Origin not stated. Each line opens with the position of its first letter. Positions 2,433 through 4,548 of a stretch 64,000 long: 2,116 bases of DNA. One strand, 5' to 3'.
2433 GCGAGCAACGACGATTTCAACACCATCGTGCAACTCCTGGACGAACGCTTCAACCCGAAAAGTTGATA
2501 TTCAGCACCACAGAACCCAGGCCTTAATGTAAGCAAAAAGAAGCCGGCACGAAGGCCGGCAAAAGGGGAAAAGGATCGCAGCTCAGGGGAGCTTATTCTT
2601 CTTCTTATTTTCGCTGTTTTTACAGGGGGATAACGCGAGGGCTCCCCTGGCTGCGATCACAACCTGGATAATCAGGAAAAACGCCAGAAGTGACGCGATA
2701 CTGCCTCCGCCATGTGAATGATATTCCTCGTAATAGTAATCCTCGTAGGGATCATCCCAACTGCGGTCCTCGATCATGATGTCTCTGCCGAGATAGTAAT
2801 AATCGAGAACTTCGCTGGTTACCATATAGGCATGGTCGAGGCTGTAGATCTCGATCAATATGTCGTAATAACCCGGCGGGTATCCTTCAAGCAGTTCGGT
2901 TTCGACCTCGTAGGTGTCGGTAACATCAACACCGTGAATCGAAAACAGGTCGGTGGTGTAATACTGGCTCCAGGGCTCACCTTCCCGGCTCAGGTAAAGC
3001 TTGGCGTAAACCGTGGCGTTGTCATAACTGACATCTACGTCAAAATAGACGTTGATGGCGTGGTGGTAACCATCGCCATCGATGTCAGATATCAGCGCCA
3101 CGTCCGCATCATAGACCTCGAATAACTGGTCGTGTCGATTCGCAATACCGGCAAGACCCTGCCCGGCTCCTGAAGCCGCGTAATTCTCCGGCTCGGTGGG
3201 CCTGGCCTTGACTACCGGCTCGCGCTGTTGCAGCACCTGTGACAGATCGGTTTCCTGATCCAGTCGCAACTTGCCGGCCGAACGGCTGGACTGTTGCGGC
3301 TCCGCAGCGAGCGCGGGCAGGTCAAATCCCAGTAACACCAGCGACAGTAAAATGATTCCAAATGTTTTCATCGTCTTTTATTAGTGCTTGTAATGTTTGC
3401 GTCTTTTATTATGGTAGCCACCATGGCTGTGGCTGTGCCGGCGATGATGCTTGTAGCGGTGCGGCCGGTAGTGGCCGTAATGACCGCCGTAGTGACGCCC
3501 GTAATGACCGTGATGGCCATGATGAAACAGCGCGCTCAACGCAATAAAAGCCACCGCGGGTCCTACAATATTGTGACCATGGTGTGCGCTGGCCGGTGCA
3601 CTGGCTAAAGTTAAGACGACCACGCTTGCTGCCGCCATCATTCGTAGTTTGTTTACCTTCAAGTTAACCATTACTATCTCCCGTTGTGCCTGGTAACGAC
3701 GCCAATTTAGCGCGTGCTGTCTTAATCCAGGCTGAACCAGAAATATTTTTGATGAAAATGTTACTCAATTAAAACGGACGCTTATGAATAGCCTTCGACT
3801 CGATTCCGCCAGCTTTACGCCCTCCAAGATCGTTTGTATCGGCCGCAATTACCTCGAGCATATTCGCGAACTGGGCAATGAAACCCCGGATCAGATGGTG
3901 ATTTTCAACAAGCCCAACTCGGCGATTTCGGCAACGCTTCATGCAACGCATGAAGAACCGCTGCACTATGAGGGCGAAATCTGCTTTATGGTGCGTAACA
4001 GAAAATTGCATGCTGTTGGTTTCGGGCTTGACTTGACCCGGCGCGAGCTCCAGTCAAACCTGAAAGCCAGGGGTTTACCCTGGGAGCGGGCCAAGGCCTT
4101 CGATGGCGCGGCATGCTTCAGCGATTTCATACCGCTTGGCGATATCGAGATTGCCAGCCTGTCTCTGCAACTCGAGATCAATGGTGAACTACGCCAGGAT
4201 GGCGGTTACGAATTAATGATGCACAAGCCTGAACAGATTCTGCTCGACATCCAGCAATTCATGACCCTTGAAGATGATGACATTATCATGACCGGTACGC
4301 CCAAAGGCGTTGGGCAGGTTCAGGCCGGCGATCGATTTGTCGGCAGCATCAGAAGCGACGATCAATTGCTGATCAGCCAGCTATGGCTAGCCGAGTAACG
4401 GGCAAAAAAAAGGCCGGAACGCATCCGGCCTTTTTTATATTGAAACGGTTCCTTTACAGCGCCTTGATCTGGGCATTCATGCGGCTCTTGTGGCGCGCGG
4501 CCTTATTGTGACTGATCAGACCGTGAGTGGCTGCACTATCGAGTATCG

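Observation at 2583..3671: Operon of a His/Tyr/Gly-rich secreted peptide and an acidic Tyr-rich secreted protein ending in a GlyGly-CTERM-like sorting signal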

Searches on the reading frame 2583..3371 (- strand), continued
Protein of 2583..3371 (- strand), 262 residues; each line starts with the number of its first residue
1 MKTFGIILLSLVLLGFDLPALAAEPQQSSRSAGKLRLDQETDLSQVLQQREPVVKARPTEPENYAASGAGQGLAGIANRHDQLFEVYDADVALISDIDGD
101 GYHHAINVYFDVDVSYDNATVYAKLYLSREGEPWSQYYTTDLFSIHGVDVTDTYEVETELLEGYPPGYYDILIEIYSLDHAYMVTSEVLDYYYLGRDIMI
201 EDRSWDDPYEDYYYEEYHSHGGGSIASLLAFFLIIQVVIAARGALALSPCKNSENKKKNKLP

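Call 55: search_protein_families(library=ncbifam, proteins=[P0211, P0167, P0174, P0200, P0268, P0162, P0217, P0272, P0228, P0237], max_evalue=1)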
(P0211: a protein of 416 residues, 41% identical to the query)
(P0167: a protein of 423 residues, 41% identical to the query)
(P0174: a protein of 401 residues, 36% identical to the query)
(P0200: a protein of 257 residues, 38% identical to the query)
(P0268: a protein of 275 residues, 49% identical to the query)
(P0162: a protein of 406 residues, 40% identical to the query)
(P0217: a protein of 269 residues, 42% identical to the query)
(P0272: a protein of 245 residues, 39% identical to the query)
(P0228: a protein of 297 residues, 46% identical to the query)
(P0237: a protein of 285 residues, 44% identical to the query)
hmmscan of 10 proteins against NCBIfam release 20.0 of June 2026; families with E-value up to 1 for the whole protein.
P0211 (416 aa): 6 families
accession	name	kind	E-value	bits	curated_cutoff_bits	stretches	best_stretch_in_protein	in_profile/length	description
NF038116.1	Sden1266_dom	domain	1.6e-68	228.6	53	2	257-376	4-124/124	choice-of-anchor H family protein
TIGR03901.2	MYXO-CTERM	domain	0.003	17.9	20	1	391-416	7-32/34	MYXO-CTERM sorting domain-containing protein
TIGR03501.1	GlyGly_CTERM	domain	0.058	14.2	15.5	1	395-416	1-22/22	GlyGly-CTERM sorting domain-containing protein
TIGR03778.1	VPDSG_CTERM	subfamily_domain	0.073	13.2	22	1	400-415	9-24/24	VPDSG-CTERM sorting domain-containing protein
NF041742.1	WGxxGxxG_fam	subfamily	0.093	13.3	35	1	376-415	30-69/69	WGxxGxxG family protein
TIGR03382.1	GC_trans_RRR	domain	0.85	10.4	15.85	0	391-410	4-23/27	MYXO-CTERM sorting domain-containing protein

P0167 (423 aa): 1 family
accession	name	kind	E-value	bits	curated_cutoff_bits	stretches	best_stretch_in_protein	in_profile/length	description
NF038116.1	Sden1266_dom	domain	1.1e-76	254.9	53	2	123-242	2-121/124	choice-of-anchor H family protein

P0174 (401 aa): 2 families
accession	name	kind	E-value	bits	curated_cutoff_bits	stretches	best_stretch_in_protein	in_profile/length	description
NF038116.1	Sden1266_dom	domain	6.5e-73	242.8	53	2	99-223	2-124/124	choice-of-anchor H family protein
TIGR03501.1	GlyGly_CTERM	domain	0.087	13.6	15.5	1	375-396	1-22/22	GlyGly-CTERM sorting domain-containing protein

P0200 (257 aa): 2 families
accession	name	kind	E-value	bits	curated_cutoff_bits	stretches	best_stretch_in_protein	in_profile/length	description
NF038116.1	Sden1266_dom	domain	2.3e-41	140.9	53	1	95-218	1-124/124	choice-of-anchor H family protein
TIGR03501.1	GlyGly_CTERM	domain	0.052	14.3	15.5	1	233-252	1-21/22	GlyGly-CTERM sorting domain-containing protein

P0268 (275 aa): 2 families
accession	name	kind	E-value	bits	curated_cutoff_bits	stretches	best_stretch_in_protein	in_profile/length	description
NF038116.1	Sden1266_dom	domain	1.1e-36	125.7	53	1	116-240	1-124/124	choice-of-anchor H family protein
NF045529.2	Heimdall-CTERM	domain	0.016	15.6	24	1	254-275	4-25/26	Heimdall-CTERM domain-containing surface protein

P0162 (406 aa): 2 families
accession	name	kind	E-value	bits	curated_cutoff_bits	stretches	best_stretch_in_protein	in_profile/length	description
NF038116.1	Sden1266_dom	domain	4.6e-77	256.2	53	2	106-229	1-124/124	choice-of-anchor H family protein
TIGR03501.1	GlyGly_CTERM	domain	0.029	15.1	15.5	1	381-400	1-20/22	GlyGly-CTERM sorting domain-containing protein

P0217 (269 aa): 3 families
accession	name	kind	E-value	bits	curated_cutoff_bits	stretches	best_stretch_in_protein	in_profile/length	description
NF038116.1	Sden1266_dom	domain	2e-42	144.3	53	1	102-225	1-124/124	choice-of-anchor H family protein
NF042918.1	PAGG_Syn_BesB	equivalog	0.19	10.3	800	1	28-84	49-105/491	L-2-amino-4-chloropent-4-enoate dechlorinase/desaturase BesB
NF051874.1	PVV_CTERM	equivalog_domain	0.41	10.5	27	1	239-260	14-35/38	PVV-CTERM domain-containing choice-of-anchor G protein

P0272 (245 aa): 3 families
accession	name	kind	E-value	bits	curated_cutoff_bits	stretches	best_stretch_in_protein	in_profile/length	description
NF038116.1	Sden1266_dom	domain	1e-41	142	53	1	80-201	2-124/124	choice-of-anchor H family protein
TIGR03501.1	GlyGly_CTERM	domain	0.053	14.3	15.5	1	216-237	1-22/22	GlyGly-CTERM sorting domain-containing protein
NF009628.0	PRK13149.1-2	equivalog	0.081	12.7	103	1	170-200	35-65/76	H/ACA RNA-protein complex component Gar1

P0228 (297 aa): 2 families
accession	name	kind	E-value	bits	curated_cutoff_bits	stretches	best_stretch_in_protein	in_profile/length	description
NF038116.1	Sden1266_dom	domain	3.1e-41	140.5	53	1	119-242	1-124/124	choice-of-anchor H family protein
NF033191.4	JDVT-CTERM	domain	5.3e-08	32.6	27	1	258-286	3-31/35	JDVT-CTERM domain-containing protein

P0237 (285 aa): 2 families
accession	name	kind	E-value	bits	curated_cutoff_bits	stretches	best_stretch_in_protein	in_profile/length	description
NF038116.1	Sden1266_dom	domain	1.8e-42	144.4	53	1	103-226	1-124/124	choice-of-anchor H family protein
NF033191.4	JDVT-CTERM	domain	1e-06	28.5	27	1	240-274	3-34/35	JDVT-CTERM domain-containing protein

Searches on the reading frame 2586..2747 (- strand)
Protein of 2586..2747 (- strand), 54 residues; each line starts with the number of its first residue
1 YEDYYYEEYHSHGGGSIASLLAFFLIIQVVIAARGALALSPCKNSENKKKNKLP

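Call 5: search_protein_families(library=ncbifam, proteins=[window:2586-2747:-], max_evalue=10)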
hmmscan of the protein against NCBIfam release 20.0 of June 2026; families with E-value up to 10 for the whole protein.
seq(54 aa): 0 families

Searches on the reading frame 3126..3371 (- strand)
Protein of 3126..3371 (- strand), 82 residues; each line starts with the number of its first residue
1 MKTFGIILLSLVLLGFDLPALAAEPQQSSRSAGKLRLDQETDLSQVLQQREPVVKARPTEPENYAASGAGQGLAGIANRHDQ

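Call 5: search_protein_families(library=ncbifam, proteins=[window:3126-3371:-], max_evalue=10)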
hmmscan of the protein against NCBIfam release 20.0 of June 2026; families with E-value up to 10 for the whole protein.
seq(82 aa): 1 family
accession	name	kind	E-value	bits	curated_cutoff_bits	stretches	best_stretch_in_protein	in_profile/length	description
NF053819.1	EF0750_LPXTG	subfamily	0.065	13.7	47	1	3-55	7-56/105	EF2685/EF0750 family sortase-dependent surface protein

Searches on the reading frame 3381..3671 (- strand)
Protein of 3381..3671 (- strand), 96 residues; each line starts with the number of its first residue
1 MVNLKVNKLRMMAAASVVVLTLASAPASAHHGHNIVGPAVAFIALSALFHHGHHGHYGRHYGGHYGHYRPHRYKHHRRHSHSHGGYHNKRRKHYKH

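Call 3: search_protein_families(library=ncbifam, proteins=[window:3381-3671:-], max_evalue=10)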
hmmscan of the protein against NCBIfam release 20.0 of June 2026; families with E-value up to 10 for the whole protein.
window:3381-3671:- (96 aa): 0 families

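Call 4: search_protein_families(library=pfam, proteins=[window:3381-3671:-], max_evalue=10)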
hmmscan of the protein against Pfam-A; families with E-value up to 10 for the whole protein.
window:3381-3671:- (96 aa): 0 families

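Call 8: find_homologous_proteins(query=window:3381-3671:-, max_evalue=0.01)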
Query window:3381-3671:- (96 aa): 28 proteins with E <= 0.01 among 32 candidates.
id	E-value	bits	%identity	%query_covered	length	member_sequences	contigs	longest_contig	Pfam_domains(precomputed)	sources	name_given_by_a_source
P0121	8.2e-54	198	100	100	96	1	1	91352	-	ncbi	-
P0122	1.5e-47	178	89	100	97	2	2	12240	-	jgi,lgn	jgi:hypothetical protein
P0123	1.5e-44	168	85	100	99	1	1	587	-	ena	-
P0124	1.2e-42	162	84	100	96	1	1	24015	-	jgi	-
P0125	2.6e-41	158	84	100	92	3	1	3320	-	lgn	-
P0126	5.6e-41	157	77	100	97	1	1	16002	-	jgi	jgi:hypothetical protein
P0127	4.3e-40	154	80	100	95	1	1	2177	-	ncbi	-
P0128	4.6e-40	154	82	100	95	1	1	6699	-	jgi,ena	-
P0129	7.3e-40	153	82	100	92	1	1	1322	-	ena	-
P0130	1.4e-38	149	78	100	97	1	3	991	-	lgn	-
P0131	7.5e-38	146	85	89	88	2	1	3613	-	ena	-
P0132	1.4e-37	146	78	100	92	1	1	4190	-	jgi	jgi:hypothetical protein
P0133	7.3e-32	127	80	90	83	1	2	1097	-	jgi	-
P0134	8.0e-32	127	83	90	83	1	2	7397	-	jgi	jgi:hypothetical protein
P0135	5.1e-29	118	68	97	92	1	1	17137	-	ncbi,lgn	-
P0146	7.6e-12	63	47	95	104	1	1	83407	-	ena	-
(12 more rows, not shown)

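Call 12: find_encoding_contigs(protein=P0121, flank=10000, max_places=3)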
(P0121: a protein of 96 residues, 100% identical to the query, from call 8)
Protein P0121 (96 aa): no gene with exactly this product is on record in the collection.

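Call 13: find_encoding_contigs(protein=P0146, flank=6000, max_places=3)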
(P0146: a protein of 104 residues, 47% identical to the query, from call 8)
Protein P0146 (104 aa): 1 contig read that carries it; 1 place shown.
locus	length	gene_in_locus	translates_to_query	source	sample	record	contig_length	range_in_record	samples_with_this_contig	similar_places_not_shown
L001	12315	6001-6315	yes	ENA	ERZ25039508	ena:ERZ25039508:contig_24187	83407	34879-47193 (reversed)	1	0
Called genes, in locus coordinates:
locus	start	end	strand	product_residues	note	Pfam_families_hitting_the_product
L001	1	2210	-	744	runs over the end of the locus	PF00133:tRNA-synt_1, PF09334:tRNA-synt_1g, PF13603:tRNA-synt_1_2 (weak)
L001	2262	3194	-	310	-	PF06574:FAD_syn, PF01687:Flavokinase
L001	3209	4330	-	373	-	PF03023:MurJ, PF13440:Polysacc_synt_3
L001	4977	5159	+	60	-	PF01649:Ribosomal_S20p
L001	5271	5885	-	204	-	PF01557:FAA_hydrolase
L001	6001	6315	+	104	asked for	-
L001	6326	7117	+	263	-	-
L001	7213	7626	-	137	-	-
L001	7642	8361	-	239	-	PF06315:AceK_kinase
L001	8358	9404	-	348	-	PF20423:AceK_regulatory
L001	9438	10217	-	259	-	PF10370:Rv2993c-like_N, PF01557:FAA_hydrolase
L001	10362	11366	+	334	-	PF01210:NAD_Gly3P_dh_N, PF02558:ApbA, PF03807:F420_oxidored, PF08546:ApbA_C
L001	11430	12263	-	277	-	-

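Call 50: find_homologous_proteins(query=A5, max_evalue=0.01)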
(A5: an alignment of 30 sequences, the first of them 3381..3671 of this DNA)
Query A5 (30 sequences) (96 aa, profile of the alignment): 123 proteins with E <= 0.01 among 3296 candidates; the best 120 are listed.
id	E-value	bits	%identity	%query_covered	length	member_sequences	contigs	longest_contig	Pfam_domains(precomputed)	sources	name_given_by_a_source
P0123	1.2e-34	136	85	100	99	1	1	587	-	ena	-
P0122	5.6e-34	134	89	100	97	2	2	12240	-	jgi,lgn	jgi:hypothetical protein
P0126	7.1e-34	134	77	100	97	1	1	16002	-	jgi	jgi:hypothetical protein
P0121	1.2e-33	133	100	100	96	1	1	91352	-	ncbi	-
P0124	1.8e-33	133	84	100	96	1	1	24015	-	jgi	-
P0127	3.8e-33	132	80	100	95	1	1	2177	-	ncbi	-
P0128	3.9e-33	132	82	100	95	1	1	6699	-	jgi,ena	-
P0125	2.2e-32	129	84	100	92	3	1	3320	-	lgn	-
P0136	4.0e-32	128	70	100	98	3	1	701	-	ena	-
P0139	5.4e-32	128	58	100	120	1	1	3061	-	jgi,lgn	-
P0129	4.1e-31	125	82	100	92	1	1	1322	-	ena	-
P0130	4.2e-31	125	78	100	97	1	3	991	-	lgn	-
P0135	1.4e-30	123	68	97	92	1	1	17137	-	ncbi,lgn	-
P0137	5.1e-30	122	66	95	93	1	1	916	-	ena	-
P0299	7.2e-30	121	61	99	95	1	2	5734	-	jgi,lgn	-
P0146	1.7e-28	117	47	95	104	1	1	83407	-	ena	-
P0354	7.8e-19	86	32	100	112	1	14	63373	-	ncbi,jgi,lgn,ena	jgi:type IV secretory pathway TrbL component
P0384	3.9e-12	64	28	100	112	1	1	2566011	-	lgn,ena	-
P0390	1.1e-9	56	28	97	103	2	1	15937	-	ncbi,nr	ncbi:MAG: hypothetical protein GY806_11900 [Gammaproteobacteria bacterium]|nr:hypothetical protein [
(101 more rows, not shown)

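Call 51: find_encoding_contigs(protein=P0384, flank=5000, max_places=1)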
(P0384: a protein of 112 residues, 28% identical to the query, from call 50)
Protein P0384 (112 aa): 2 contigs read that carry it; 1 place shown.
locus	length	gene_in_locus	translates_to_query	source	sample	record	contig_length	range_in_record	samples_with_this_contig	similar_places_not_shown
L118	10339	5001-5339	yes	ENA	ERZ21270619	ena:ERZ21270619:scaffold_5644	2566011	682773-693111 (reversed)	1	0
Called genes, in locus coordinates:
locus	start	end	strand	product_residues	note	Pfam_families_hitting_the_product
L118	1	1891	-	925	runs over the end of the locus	PF00133:tRNA-synt_1, PF09334:tRNA-synt_1g, PF13603:tRNA-synt_1_2 (weak), PF01406:tRNA-synt_1e (weak), PF01921:tRNA-synt_1f (weak), PF08264:Anticodon_1, PF06827:zf-FPG_IleRS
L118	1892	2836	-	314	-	PF06574:FAD_syn, PF01687:Flavokinase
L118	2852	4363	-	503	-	PF03023:MurJ, PF01554:MatE (faint)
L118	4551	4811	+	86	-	PF01649:Ribosomal_S20p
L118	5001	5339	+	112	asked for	-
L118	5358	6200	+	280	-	-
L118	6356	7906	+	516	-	PF06253:MTTB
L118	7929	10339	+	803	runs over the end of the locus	PF01266:DAO, PF16350:FAO_M, PF01571:GCV_T, PF08669:GCV_T_C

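Call 52: find_encoding_contigs(protein=P0390, flank=5000, max_places=1)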
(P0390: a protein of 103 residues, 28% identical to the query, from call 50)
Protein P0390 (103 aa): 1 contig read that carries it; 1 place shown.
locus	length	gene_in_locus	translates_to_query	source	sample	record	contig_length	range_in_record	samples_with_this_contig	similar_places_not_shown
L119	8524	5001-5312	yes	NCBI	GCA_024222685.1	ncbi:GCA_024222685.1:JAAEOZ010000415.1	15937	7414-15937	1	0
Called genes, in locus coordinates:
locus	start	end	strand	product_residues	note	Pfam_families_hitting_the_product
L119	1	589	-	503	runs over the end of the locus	PF03023:MurJ, PF01554:MatE (faint)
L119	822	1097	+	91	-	-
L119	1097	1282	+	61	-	-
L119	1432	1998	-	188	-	PF15956:DUF4760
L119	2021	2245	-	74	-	-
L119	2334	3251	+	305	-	-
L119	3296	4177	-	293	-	PF00656:Peptidase_C14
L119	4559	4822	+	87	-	PF01649:Ribosomal_S20p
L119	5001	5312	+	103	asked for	-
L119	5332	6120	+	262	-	-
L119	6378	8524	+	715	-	PF01266:DAO, PF16350:FAO_M, PF01571:GCV_T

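Call 53: find_encoding_contigs(protein=P0354, flank=5000, max_places=2)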
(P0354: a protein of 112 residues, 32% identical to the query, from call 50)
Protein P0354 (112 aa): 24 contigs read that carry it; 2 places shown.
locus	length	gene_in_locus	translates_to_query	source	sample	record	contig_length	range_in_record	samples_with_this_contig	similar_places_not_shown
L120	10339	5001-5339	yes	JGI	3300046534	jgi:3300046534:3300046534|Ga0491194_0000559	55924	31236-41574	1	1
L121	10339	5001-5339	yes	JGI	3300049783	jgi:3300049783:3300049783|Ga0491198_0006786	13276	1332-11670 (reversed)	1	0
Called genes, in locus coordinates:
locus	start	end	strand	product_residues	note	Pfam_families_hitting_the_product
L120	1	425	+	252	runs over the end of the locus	PF00596:Aldolase_II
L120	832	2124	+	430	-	PF17408:MCD_N, PF05292:MCD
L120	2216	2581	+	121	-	PF05899:Cupin_3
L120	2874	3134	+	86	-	PF01649:Ribosomal_S20p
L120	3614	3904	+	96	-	PF02322:Cyt_bd_oxida_II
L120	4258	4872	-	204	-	PF01557:FAA_hydrolase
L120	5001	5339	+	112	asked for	-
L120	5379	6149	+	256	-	-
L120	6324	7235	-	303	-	PF00126:HTH_1, PF03466:LysR_substrate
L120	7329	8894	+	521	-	PF06253:MTTB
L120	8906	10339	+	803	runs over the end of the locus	PF01266:DAO, PF16350:FAO_M, PF01571:GCV_T, PF08669:GCV_T_C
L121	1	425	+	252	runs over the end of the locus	PF00596:Aldolase_II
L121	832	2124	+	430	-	PF17408:MCD_N, PF05292:MCD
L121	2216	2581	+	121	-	PF05899:Cupin_3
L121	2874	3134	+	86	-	PF01649:Ribosomal_S20p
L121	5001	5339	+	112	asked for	-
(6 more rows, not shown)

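Call 77: predict_structure(alignment_id=A1)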
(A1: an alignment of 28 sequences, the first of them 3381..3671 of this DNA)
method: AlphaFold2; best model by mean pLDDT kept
length: 96 residues; sequences in the alignment: 28
mean_pLDDT: 58.0   pTM: 0.23
mean pLDDT of the five models: 58.0, 57.8, 57.0, 56.5, 55.1
residues with pLDDT >= 90: 0; 70-90: 23; 50-70: 45; < 50: 28
segments of 3 or more residues with pLDDT < 50: 57-68, 84-88, 92-96
pLDDT, mean of each block of 10 residues (from residue 1): 63 77 57 61 72 52 46 52 50 47
secondary structure, 60 per line:
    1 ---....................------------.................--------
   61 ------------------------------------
elements in order: H4-23 H36-52

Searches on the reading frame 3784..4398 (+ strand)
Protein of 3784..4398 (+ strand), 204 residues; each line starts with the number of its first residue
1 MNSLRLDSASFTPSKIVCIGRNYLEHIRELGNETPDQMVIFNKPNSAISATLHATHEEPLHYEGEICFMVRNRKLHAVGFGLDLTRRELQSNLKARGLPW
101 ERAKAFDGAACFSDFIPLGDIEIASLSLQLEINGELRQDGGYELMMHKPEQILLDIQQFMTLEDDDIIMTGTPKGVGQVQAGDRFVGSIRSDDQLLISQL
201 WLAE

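Call 30: search_protein_families(library=ncbifam, proteins=[window:3784-4398:+], max_evalue=0.001)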
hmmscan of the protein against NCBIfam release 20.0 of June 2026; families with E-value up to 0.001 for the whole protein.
window:3784-4398:+ (204 aa): 6 families
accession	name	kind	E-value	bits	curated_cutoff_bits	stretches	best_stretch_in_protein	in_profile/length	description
NF007967.0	PRK10691.1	equivalog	6e-39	133.6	201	1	11-186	14-206/219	fumarylacetoacetate hydrolase family protein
TIGR02303.1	HpaG-C-term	equivalog_domain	4.6e-20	72.1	276.4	1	11-186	40-229/245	4-hydroxyphenylacetate degradation bifunctional isomerase/decarboxylase, C-terminal subunit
NF053535.1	DhyDRhmHlse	equivalog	4.9e-15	55.6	500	1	14-183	71-254/284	2,4-didehydro-3-deoxy-L-rhamnonate hydrolase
NF009399.0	PRK12764.1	equivalog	2.2e-13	50.1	444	1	10-184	18-204/501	fumarylacetoacetate hydrolase family protein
NF011750.0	PRK15203.1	equivalog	4.3e-12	45.6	811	1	15-189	224-412/429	4-hydroxyphenylacetate degradation bifunctional isomerase/decarboxylase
TIGR02305.1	HpaG-N-term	equivalog_domain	4.5e-12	45.9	228.65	1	101-187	106-193/205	4-hydroxyphenylacetate degradation bifunctional isomerase/decarboxylase, N-terminal subunit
